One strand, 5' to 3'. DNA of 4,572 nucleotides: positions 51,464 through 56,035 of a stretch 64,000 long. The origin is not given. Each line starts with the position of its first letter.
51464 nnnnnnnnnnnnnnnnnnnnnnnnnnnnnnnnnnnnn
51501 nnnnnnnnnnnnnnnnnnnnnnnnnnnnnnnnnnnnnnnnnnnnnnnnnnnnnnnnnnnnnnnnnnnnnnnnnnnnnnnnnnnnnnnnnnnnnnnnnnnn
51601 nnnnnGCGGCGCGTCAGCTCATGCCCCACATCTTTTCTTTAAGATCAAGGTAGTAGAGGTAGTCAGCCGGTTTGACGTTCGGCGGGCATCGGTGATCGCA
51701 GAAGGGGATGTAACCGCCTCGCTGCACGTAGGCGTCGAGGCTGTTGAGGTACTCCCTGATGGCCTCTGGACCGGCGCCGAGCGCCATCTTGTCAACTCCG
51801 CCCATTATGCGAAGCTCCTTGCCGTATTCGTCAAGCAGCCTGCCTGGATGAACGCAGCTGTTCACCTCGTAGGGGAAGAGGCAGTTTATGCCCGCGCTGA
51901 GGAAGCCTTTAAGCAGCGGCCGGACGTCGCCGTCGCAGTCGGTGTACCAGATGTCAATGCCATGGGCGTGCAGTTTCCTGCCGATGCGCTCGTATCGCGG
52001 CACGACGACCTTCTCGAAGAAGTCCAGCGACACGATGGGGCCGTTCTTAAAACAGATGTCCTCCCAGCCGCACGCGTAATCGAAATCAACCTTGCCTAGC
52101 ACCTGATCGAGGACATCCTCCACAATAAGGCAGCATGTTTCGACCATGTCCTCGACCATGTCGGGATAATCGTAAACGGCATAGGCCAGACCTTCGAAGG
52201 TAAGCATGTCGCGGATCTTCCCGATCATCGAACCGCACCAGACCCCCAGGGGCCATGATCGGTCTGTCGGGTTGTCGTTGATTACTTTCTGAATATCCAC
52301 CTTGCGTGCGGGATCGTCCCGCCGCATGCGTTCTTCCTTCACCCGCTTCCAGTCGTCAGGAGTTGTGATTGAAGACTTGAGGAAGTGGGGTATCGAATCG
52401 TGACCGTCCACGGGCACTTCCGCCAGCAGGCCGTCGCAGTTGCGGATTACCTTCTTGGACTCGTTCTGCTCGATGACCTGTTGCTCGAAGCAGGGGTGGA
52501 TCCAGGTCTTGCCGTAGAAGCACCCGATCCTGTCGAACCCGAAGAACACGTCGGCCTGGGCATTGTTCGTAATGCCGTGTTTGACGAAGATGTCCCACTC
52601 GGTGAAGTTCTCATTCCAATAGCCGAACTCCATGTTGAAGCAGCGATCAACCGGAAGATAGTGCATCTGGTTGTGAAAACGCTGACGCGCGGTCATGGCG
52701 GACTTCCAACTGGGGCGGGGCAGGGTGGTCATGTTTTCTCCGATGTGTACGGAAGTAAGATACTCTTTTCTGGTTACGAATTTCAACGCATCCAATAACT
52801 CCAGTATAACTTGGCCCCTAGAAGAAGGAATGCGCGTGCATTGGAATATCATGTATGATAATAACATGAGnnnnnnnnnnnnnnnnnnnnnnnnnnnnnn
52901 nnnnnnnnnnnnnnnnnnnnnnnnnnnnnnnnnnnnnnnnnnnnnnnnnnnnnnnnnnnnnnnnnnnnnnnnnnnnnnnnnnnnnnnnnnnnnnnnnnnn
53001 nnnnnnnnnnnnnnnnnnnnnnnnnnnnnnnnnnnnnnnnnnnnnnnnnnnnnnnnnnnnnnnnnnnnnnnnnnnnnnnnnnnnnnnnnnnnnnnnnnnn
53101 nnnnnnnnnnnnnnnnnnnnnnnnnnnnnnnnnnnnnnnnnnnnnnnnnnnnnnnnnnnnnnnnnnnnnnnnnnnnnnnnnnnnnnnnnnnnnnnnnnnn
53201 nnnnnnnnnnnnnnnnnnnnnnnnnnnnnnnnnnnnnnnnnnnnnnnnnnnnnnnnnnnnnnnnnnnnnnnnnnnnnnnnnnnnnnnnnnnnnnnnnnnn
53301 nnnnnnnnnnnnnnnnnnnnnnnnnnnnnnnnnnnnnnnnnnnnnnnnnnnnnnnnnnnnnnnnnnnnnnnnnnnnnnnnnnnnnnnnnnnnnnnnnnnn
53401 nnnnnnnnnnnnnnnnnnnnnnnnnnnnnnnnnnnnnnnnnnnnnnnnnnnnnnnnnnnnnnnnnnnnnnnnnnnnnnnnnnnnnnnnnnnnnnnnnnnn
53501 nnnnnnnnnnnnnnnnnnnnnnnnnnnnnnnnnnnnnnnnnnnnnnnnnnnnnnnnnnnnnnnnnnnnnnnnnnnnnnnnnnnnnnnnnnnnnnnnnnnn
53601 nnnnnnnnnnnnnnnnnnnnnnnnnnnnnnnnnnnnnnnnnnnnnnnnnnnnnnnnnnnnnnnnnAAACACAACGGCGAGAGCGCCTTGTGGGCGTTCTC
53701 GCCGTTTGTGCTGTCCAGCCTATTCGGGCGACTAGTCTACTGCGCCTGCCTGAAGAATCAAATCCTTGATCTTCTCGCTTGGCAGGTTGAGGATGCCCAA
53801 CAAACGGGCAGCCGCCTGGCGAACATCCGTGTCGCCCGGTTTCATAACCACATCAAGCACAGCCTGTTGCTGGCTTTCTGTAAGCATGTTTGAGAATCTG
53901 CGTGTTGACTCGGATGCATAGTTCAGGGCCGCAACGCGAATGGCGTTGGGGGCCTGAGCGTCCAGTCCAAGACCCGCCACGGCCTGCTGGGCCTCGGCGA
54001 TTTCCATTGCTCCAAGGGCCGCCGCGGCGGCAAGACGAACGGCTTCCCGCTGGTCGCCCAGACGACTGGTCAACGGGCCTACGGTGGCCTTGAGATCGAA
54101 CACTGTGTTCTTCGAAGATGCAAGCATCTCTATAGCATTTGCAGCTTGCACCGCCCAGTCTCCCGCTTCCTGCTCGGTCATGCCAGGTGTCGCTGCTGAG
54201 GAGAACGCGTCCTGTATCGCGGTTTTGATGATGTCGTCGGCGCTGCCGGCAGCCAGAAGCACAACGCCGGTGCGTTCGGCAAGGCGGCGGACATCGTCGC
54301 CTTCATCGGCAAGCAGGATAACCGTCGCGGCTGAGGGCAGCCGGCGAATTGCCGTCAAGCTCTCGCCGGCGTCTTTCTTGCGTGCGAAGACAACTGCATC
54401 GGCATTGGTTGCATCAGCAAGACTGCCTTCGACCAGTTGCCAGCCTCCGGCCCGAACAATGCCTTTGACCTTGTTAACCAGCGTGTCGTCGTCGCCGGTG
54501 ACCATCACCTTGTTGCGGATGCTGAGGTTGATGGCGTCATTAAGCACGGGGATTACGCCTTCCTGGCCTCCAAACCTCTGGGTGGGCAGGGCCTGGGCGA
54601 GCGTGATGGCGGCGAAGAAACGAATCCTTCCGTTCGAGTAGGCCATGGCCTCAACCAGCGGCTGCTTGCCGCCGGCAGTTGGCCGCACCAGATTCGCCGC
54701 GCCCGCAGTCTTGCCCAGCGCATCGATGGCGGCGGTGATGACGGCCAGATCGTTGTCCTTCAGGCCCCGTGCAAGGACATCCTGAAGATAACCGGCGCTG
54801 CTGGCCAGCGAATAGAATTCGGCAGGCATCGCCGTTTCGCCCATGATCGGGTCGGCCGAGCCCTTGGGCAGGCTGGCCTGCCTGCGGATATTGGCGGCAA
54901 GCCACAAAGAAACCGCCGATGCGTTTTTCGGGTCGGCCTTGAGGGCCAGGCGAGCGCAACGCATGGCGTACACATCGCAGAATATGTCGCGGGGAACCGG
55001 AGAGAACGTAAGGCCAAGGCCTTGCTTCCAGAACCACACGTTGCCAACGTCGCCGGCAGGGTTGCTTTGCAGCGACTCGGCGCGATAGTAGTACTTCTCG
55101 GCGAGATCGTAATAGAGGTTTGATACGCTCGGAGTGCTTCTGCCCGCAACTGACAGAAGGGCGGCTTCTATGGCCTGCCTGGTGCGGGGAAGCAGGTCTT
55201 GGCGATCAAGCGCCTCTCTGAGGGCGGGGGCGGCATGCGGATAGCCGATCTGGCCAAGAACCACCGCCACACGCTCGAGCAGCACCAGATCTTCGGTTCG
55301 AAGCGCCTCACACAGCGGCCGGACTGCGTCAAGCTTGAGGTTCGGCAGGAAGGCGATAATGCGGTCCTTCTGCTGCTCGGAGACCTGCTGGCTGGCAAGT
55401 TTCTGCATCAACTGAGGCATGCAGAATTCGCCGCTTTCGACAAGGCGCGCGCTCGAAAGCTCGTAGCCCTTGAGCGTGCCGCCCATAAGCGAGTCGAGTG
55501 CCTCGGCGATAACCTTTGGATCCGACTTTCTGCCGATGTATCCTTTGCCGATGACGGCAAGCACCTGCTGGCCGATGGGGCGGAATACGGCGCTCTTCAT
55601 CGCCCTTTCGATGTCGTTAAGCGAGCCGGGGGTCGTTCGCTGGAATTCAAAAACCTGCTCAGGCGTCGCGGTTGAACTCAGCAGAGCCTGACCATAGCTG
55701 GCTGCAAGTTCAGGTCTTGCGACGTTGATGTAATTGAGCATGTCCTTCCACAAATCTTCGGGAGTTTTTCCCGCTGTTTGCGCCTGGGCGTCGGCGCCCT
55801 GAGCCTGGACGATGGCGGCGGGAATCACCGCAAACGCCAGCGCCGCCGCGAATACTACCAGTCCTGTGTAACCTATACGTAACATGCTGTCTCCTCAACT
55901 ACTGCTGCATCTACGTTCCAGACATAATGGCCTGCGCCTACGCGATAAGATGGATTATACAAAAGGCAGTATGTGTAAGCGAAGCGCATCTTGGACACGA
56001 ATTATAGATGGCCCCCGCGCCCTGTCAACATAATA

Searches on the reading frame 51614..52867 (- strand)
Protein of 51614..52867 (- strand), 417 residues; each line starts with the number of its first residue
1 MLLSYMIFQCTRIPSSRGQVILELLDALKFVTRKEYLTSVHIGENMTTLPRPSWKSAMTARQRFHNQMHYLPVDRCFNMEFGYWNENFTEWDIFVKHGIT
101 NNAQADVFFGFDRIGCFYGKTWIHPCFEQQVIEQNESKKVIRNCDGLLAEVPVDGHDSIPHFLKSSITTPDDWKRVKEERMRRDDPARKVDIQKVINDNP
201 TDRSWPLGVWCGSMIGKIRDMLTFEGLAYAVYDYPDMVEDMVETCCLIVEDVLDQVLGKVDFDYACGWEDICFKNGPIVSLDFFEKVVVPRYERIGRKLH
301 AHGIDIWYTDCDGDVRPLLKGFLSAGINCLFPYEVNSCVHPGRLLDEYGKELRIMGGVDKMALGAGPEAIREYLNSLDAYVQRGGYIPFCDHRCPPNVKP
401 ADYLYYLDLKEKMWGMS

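Call 25: search_protein_families(library=pfam, proteins=[window:51614-52867:-], max_evalue=0.00001)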
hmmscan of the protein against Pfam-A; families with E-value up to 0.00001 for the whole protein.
window:51614-52867:- (417 aa): 1 family
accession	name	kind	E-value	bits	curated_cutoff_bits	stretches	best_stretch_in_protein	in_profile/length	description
PF01208.23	URO-D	-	2.6e-08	33.7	23.9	1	157-402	90-335/346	Uroporphyrinogen decarboxylase (URO-D)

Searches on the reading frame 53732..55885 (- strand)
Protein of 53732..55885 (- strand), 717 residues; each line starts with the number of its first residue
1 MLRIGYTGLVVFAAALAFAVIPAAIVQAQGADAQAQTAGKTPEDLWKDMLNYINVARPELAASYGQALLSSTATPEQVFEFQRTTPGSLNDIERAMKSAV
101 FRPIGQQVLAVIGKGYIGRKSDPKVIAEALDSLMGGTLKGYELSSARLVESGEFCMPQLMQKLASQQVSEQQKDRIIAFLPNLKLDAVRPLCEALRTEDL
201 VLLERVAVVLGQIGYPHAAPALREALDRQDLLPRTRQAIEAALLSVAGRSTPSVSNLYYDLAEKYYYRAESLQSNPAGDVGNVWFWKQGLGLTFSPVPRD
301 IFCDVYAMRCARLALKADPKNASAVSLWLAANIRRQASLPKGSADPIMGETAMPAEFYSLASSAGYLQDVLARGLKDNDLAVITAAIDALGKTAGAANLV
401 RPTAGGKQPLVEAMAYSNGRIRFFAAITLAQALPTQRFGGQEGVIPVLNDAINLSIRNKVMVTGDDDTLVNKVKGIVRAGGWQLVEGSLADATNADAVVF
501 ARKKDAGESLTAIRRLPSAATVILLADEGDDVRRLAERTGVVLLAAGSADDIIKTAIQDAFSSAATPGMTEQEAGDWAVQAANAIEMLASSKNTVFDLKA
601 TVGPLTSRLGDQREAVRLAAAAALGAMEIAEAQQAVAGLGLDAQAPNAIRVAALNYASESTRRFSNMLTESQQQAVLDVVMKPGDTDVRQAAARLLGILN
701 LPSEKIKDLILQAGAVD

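Call 26: search_protein_families(library=pfam, proteins=[window:53732-55885:-], max_evalue=0.00001)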
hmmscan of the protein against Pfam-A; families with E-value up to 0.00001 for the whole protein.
window:53732-55885:- (717 aa): 2 families
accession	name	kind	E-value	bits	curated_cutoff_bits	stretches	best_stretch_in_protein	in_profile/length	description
PF13646.12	HEAT_2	-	5.5e-15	55.9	27.7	0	185-242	29-86/88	HEAT repeats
PF02985.28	HEAT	-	5.1e-07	29.8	23.5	0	604-627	4-27/31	HEAT repeat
